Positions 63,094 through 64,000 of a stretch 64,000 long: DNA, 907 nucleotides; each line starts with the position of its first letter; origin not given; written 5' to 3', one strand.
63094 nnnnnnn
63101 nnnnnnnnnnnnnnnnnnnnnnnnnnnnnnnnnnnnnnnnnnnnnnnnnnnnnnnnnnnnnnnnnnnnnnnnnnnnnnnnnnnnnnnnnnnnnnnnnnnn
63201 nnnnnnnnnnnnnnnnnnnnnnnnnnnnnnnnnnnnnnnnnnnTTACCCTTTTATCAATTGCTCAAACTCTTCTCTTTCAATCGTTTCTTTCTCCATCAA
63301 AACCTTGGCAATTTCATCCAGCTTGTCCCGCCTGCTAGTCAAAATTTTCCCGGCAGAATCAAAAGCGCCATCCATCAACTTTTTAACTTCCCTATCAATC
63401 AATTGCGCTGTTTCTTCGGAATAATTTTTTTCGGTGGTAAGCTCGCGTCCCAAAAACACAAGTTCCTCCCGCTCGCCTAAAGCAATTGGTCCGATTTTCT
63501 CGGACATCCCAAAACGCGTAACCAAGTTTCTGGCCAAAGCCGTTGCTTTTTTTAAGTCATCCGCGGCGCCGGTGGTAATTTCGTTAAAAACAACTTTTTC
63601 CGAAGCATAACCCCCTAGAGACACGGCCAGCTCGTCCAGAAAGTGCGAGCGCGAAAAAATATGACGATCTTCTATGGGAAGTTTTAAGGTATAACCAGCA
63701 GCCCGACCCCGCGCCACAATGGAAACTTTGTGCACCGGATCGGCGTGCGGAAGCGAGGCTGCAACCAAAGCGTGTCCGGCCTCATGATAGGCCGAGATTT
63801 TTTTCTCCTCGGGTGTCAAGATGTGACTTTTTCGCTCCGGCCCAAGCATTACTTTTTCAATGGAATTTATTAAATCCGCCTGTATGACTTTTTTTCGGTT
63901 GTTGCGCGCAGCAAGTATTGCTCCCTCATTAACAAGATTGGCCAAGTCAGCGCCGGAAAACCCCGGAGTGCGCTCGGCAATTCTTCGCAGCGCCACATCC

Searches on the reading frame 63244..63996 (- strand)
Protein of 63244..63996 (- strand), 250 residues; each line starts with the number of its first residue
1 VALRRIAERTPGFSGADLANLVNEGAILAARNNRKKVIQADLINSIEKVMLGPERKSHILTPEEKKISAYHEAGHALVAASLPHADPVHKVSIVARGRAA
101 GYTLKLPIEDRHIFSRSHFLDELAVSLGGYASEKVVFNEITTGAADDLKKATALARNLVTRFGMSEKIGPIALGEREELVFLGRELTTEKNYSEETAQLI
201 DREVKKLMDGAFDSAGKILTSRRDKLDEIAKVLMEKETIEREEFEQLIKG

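Call 96: search_protein_families(library=pfam, max_evalue=0.0001, proteins=[window:63244-63996:-])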
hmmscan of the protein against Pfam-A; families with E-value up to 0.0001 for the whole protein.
window:63244-63996:- (250 aa): 2 families
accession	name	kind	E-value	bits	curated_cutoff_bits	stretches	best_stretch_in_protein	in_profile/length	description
PF01434.24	Peptidase_M41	-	2.3e-70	236.8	29.9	1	59-247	2-191/191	Peptidase family M41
PF17862.7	AAA_lid_3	-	1.2e-12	47.6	27.2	1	3-42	4-43/45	AAA+ lid domain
